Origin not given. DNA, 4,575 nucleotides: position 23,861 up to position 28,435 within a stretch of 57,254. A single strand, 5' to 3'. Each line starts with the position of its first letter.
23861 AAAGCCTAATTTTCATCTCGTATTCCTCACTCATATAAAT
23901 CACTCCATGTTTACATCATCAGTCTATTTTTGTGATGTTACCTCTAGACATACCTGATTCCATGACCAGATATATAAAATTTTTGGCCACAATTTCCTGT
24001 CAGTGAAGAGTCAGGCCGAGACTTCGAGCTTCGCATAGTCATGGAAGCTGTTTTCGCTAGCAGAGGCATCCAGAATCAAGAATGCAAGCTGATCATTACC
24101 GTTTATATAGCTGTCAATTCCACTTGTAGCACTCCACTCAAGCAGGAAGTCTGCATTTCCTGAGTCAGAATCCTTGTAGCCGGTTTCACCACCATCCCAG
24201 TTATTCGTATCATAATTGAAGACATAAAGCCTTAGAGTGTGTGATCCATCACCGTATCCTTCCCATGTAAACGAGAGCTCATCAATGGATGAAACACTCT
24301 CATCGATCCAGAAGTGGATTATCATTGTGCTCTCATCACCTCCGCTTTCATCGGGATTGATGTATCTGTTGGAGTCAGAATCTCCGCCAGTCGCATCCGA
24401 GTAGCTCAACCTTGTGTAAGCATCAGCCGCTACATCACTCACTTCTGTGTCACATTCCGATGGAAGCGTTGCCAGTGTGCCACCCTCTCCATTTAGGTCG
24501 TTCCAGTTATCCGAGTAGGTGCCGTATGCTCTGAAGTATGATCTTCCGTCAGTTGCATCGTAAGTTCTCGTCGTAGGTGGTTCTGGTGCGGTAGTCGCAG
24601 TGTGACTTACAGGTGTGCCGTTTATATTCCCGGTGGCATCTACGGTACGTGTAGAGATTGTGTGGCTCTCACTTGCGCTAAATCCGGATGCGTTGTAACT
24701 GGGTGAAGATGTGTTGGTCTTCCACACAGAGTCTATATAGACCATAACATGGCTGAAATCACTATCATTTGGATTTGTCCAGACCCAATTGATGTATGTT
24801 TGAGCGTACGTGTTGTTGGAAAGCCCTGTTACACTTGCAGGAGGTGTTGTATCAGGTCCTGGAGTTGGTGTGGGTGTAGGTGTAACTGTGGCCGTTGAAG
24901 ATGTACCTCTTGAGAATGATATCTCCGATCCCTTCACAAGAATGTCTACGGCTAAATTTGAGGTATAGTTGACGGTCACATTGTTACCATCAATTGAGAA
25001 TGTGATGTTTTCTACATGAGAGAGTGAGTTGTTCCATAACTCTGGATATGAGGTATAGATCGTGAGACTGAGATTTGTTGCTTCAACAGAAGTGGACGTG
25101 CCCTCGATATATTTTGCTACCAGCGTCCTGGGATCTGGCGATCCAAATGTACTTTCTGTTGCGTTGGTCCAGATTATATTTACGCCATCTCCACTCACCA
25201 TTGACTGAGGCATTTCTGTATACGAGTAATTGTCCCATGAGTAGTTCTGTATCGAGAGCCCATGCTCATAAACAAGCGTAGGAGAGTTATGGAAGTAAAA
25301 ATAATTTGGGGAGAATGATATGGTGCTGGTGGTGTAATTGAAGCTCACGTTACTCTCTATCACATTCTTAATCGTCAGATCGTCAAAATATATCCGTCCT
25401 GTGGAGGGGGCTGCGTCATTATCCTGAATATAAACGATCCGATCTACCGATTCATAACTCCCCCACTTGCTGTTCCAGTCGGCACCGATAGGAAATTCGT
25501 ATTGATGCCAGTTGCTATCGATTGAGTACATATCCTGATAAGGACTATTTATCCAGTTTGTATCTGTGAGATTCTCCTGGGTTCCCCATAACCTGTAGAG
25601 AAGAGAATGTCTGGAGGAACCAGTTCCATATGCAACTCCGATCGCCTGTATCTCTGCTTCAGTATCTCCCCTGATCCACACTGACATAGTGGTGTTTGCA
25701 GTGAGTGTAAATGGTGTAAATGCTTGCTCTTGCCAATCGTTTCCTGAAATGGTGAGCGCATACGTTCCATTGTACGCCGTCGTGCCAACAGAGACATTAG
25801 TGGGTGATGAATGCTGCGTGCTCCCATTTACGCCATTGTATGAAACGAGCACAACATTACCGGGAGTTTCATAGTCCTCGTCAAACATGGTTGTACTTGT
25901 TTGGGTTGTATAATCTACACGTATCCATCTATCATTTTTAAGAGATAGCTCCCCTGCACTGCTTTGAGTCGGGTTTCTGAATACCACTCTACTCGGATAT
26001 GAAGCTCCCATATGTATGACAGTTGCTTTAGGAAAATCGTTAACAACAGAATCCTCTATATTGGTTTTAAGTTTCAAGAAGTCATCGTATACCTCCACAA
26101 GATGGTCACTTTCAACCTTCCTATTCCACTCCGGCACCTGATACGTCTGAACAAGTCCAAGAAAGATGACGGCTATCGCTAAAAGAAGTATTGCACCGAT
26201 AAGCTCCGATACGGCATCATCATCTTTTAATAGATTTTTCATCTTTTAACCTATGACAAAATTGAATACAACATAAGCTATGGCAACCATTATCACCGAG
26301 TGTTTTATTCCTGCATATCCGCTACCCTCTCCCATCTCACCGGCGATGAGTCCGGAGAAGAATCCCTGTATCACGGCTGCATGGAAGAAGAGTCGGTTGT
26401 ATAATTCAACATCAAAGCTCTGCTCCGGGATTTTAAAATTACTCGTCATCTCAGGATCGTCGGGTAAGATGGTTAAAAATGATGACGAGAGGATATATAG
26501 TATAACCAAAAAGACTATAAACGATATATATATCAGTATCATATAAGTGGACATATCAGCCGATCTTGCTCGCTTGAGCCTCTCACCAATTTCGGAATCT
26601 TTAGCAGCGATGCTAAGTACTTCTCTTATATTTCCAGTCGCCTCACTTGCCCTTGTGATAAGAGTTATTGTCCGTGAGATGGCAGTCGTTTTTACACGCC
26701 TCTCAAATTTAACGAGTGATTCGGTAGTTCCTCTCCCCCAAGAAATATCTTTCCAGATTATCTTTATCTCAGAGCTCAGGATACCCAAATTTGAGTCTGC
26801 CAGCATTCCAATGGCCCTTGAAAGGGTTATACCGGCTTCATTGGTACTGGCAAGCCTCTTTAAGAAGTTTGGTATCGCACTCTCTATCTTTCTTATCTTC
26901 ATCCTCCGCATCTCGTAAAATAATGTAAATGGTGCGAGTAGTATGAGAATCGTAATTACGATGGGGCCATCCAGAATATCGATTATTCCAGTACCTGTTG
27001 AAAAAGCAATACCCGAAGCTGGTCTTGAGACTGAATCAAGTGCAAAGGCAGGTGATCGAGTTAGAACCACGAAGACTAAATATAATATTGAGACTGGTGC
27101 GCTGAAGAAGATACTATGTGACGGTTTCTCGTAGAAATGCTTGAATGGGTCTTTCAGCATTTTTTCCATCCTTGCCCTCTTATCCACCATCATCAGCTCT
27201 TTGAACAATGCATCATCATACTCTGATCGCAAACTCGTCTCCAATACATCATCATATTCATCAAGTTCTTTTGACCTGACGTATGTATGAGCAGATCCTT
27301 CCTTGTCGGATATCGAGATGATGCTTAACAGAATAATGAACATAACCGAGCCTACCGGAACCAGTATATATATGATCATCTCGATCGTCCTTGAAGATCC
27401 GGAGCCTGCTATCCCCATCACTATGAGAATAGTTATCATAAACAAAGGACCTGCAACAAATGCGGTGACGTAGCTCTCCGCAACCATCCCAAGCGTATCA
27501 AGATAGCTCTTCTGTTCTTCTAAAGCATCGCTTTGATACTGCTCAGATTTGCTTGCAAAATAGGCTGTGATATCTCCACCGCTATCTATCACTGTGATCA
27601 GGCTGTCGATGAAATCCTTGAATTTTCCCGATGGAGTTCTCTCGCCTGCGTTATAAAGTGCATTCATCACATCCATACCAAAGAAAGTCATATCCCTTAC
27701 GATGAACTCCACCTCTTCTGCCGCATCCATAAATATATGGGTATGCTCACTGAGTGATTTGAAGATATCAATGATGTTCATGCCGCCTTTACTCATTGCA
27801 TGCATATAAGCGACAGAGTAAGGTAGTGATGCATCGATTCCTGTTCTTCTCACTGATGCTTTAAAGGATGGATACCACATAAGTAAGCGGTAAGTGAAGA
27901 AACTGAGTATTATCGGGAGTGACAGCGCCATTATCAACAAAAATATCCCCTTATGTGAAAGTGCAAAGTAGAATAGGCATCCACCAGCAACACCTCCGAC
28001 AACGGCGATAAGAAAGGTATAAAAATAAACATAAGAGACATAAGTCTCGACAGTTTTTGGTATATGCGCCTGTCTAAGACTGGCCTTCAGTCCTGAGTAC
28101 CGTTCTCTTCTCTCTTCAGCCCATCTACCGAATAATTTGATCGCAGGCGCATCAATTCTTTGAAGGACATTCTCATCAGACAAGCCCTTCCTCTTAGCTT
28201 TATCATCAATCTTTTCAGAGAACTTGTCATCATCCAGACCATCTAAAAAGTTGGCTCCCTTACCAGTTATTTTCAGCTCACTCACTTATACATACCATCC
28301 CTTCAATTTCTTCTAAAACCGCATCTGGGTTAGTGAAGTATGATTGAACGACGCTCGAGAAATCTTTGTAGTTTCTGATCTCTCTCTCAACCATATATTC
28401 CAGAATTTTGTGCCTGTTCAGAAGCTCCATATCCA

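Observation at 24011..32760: Non-archaellum type IV pilus-like operon divergently coupled to a four-gene KaiC-like operon that alternates pseudo-ATPase and ATPase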

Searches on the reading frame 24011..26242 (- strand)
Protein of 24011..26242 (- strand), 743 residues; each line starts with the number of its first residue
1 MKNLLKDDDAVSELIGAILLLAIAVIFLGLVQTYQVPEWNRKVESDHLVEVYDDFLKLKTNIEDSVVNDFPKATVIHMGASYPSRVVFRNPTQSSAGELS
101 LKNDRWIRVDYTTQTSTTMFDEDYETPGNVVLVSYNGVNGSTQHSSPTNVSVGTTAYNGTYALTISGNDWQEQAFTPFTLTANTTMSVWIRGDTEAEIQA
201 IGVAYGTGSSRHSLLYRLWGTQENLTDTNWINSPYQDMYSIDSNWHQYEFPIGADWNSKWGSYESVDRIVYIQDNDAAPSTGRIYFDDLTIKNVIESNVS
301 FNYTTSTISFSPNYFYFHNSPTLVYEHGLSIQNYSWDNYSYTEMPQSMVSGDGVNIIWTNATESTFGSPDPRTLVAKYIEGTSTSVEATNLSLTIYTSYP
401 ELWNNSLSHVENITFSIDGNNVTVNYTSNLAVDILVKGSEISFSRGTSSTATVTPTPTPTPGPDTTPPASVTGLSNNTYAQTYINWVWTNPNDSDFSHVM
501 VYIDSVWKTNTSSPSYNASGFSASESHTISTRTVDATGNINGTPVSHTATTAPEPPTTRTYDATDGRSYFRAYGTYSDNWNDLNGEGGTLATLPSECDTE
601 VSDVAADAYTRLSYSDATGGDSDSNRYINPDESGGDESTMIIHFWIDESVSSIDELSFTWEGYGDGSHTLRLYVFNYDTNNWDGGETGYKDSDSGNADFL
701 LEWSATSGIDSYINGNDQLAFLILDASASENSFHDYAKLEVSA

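Call 5: search_protein_families(library=pfam, proteins=[window:24011-26242:-], max_evalue=0.01)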
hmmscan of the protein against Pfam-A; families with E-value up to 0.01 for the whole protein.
window:24011-26242:- (743 aa): 2 families
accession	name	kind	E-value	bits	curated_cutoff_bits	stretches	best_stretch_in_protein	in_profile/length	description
PF07790.16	Pilin_N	-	0.00065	20.9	25.2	1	9-33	1-25/78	Archaeal Type IV pilin, N-terminal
PF23960.2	DUF7289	-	0.005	16.8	27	0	10-48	2-40/238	Family of unknown function (DUF7289)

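Call 6: search_protein_families(library=ncbifam, proteins=[window:24011-26242:-], max_evalue=0.01)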
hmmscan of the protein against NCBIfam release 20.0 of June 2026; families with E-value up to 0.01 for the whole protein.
window:24011-26242:- (743 aa): 1 family
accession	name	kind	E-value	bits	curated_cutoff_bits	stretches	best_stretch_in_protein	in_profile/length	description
TIGR02537.2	arch_flag_Nterm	domain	0.002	17.6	20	1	7-26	1-20/33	archaellin/type IV pilin N-terminal domain-containing protein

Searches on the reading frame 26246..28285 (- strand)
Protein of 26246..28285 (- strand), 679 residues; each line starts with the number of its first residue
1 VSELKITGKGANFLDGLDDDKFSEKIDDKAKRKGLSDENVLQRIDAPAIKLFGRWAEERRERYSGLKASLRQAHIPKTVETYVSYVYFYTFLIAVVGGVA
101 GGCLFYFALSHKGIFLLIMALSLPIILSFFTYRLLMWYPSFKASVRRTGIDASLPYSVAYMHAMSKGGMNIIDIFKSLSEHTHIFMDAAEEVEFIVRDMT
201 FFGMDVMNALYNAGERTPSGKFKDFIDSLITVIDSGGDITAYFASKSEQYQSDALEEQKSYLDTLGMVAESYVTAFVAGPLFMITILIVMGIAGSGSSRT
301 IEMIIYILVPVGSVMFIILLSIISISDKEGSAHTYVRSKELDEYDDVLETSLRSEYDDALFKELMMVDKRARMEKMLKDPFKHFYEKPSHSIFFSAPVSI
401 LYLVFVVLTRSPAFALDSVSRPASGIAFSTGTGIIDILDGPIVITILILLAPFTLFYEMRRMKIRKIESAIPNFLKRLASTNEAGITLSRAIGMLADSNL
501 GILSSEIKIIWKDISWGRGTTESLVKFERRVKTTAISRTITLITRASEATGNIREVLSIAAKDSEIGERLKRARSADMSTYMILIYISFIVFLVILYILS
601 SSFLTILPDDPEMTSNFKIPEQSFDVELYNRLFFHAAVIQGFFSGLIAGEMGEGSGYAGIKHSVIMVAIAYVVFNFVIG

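Call 5: search_protein_families(library=pfam, proteins=[window:26246-28285:-], max_evalue=0.01)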
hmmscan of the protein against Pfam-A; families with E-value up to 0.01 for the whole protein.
window:26246-28285:- (679 aa): 1 family
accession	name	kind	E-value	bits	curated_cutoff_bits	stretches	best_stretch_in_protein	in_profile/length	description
PF00482.28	T2SSF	-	6.4e-29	100.9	25.2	2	474-599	1-123/125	Type II secretion system (T2SS), protein F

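Call 6: search_protein_families(library=ncbifam, proteins=[window:26246-28285:-], max_evalue=0.01)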
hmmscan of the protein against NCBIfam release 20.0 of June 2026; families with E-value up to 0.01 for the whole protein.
window:26246-28285:- (679 aa): 7 families
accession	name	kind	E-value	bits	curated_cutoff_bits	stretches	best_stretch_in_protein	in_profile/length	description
NF004704.2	PRK06041.1-2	equivalog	1.3e-23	83.5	550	2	98-321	21-244/555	archaellar assembly protein ArlJ/FlaJ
NF046075.1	UpsF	equivalog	3.6e-15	55.7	400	2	106-321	45-247/484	membrane pilin protein UpsF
NF053673.1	bindosome_BasF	exception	1.2e-13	50.6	1300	1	49-319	114-363/656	bindosome assembly system membrane anchoring protein BasF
NF004705.1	PRK06041.1-3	equivalog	5.1e-12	45.5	400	2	150-325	3-174/465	archaellar assembly protein ArlJ/FlaJ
NF004703.2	PRK06041.1-1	equivalog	1.7e-11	43.1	570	2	141-340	27-223/525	archaellar assembly protein ArlJ/FlaJ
NF045739.1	MPN157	domain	0.0027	17.7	150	1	241-323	45-124/141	MPN157 family protein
NF007861.0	PRK10573.1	equivalog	0.0095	15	401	0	465-606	55-192/401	protein transport protein HofC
